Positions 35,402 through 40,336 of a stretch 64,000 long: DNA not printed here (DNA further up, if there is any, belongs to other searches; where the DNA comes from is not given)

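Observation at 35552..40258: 1568-aa single-polypeptide fusion of GT2 (Dpm1-like), processive GT2 (QxxRW), Wzx-like flippase and GT4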

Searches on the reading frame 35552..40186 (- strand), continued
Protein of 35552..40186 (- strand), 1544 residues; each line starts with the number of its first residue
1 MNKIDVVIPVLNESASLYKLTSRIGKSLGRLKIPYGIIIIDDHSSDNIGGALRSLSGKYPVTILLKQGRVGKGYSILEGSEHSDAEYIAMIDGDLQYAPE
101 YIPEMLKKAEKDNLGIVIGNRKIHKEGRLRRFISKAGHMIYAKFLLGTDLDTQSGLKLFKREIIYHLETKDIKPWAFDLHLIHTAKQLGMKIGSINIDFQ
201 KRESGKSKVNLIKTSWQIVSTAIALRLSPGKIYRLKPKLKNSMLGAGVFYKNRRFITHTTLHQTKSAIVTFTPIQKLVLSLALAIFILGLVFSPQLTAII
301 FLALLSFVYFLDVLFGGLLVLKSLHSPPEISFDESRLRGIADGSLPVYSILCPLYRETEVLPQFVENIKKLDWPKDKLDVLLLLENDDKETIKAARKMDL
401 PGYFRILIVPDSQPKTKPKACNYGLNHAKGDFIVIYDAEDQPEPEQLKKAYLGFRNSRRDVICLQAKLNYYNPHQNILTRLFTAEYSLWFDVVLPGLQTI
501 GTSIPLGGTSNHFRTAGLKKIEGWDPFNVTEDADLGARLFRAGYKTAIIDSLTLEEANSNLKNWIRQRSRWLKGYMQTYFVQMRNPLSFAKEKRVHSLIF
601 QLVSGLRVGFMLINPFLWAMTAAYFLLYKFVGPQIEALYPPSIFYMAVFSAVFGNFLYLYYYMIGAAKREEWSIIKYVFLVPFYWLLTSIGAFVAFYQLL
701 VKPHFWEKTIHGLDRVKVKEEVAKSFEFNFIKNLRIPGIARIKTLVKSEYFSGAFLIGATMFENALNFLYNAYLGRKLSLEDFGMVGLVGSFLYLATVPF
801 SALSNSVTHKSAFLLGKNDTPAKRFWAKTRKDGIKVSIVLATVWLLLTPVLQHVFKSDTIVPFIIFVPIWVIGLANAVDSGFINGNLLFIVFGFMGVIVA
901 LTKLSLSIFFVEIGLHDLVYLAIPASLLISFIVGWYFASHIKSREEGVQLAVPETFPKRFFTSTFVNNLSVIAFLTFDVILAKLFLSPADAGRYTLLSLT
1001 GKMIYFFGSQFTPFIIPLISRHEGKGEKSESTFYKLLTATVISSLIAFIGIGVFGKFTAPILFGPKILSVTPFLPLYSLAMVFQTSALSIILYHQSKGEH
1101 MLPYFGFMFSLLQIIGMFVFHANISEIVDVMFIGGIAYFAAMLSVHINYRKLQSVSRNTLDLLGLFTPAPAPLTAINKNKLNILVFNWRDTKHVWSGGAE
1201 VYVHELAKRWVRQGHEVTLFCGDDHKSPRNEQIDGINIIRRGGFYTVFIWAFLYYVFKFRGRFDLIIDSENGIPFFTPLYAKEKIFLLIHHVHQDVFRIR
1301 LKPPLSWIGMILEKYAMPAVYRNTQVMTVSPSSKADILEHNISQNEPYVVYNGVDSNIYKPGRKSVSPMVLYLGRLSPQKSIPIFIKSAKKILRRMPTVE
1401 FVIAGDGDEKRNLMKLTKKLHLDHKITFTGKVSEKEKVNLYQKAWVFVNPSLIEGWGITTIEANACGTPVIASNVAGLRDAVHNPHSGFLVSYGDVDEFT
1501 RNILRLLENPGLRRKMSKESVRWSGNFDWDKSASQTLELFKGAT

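Call 35: list_cluster_members(proteins=[P0001, P0002, P0053, P0075, P0011])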
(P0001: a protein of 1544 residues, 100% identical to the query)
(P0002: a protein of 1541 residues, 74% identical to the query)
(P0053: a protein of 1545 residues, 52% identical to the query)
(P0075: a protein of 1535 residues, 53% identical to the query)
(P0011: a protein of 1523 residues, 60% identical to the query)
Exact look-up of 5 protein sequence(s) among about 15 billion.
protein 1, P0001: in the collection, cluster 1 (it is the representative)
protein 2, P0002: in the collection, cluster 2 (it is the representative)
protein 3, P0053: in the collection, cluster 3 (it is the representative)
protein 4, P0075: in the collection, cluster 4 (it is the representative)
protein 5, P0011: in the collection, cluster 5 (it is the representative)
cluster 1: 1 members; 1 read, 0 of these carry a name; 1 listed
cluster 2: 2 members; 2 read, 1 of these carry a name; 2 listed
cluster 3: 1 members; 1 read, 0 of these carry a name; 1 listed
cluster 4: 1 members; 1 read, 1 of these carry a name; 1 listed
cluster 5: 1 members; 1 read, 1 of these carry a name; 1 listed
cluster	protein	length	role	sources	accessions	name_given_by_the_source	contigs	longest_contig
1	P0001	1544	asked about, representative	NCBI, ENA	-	-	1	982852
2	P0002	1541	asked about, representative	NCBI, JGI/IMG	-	cellulose synthase/poly-beta-1,6-N-acetylglucosamine synthase-like ...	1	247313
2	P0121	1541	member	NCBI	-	-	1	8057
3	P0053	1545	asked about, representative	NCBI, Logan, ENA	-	-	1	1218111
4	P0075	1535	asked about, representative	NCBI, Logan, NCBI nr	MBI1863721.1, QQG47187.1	glycosyltransferase [Candidatus Woesebacteria bacterium]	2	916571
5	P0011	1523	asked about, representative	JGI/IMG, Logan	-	glycosyltransferase involved in cell wall biosynthesis/cellulose ...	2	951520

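Call 36: find_encoding_contigs(protein=P0053, flank=10000, max_places=1)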
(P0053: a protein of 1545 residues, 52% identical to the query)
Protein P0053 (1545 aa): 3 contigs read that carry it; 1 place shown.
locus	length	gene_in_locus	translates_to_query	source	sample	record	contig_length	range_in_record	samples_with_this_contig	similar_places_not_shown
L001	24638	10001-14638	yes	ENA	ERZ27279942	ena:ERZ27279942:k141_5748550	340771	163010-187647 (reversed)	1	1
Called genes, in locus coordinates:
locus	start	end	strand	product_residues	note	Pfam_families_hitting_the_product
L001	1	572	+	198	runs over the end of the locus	PF18904:DUF5660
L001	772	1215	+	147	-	PF00076:RRM_1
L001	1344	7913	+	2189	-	PF00092:VWA, PF13519:VWA_2, PF17802:SpaA (faint), PF19403:SpaA_2, PF24514:SpaA_4, PF20674:SpaA_3 (weak), PF24514:SpaA_4 (weak), PF19403:SpaA_2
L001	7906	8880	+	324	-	-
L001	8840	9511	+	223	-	PF04203:Sortase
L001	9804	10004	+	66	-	PF12728:HTH_17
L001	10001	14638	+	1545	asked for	PF00535:Glycos_transf_2, PF13641:Glyco_tranf_2_3, PF00535:Glycos_transf_2, PF13641:Glyco_tranf_2_3, PF13632:Glyco_trans_2_3, PF13439:Glyco_transf_4, PF13579:Glyco_trans_4_4, PF20706:GT4-conflict, +3 more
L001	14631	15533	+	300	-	PF00535:Glycos_transf_2, PF13641:Glyco_tranf_2_3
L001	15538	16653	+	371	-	PF13439:Glyco_transf_4, PF13579:Glyco_trans_4_4, PF20706:GT4-conflict, PF00534:Glycos_transf_1, PF13692:Glyco_trans_1_4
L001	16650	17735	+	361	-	PF01041:DegT_DnrJ_EryC1, PF00155:Aminotran_1_2 (weak), PF01053:Cys_Met_Meta_PP (weak), PF01212:Beta_elim_lyase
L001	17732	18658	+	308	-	PF00535:Glycos_transf_2, PF13641:Glyco_tranf_2_3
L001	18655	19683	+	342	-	PF00106:adh_short (weak), PF01073:3Beta_HSD, PF01370:Epimerase, PF02719:Polysacc_synt_2, PF04321:RmlD_sub_bind, PF16363:GDP_Man_Dehyd, PF07993:NAD_binding_4, PF13460:NAD_binding_10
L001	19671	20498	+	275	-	PF01370:Epimerase, PF04321:RmlD_sub_bind, PF02719:Polysacc_synt_2, PF07993:NAD_binding_4 (faint), PF01073:3Beta_HSD, PF16363:GDP_Man_Dehyd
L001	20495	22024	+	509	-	-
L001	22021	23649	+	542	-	-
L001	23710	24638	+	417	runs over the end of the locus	PF16371:MetallophosN (weak)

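Call 37: find_encoding_contigs(protein=P0075, flank=10000, max_places=1)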
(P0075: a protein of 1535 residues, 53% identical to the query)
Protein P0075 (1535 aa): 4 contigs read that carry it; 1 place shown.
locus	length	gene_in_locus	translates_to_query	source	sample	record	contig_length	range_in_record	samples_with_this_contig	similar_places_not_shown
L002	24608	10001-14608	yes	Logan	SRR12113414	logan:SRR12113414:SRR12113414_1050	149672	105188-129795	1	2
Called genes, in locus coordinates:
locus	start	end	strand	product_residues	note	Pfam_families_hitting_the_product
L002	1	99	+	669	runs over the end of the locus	PF04851:ResIII, PF17757:UvrB_inter, PF27431:UvrB_3rd, PF00271:Helicase_C, PF12344:UvrB, PF02151:UVR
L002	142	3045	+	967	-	PF00005:ABC_tran (faint), PF02463:SMC_N (faint), PF13304:AAA_21 (faint), PF13481:AAA_25 (faint), PF13555:AAA_29 (faint), PF20703:nSTAND1 (faint), PF17760:UvrA_inter, PF17755:UvrA_DNA-bind, +2 more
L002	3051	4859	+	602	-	PF01841:Transglut_core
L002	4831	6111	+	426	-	PF01541:GIY-YIG, PF08459:UvrC_RNaseH_dom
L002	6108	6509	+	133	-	PF04020:Phage_holin_4_2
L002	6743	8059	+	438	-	PF00496:SBP_bac_5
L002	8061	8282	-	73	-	-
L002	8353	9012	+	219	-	PF00160:Pro_isomerase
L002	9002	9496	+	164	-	PF00300:His_Phos_1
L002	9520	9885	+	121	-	PF00072:Response_reg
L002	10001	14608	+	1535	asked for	PF00535:Glycos_transf_2, PF00535:Glycos_transf_2, PF13641:Glyco_tranf_2_3, PF13632:Glyco_trans_2_3, PF13439:Glyco_transf_4, PF00534:Glycos_transf_1, PF13692:Glyco_trans_1_4, PF20706:GT4-conflict, +2 more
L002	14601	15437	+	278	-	PF01636:APH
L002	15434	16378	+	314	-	-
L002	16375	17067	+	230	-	PF13489:Methyltransf_23, PF08242:Methyltransf_12 (weak), PF08241:Methyltransf_11, PF13847:Methyltransf_31 (weak)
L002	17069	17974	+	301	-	PF00535:Glycos_transf_2, PF10111:Glyco_tranf_2_2 (weak), PF13641:Glyco_tranf_2_3, PF13632:Glyco_trans_2_3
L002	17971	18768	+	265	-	PF01522:Polysacc_deac_1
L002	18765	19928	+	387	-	PF13439:Glyco_transf_4, PF13579:Glyco_trans_4_4 (weak), PF00534:Glycos_transf_1, PF13692:Glyco_trans_1_4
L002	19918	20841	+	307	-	PF00535:Glycos_transf_2, PF10111:Glyco_tranf_2_2, PF13641:Glyco_tranf_2_3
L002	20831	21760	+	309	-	PF13641:Glyco_tranf_2_3, PF00535:Glycos_transf_2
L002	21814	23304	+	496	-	-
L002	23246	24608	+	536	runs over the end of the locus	-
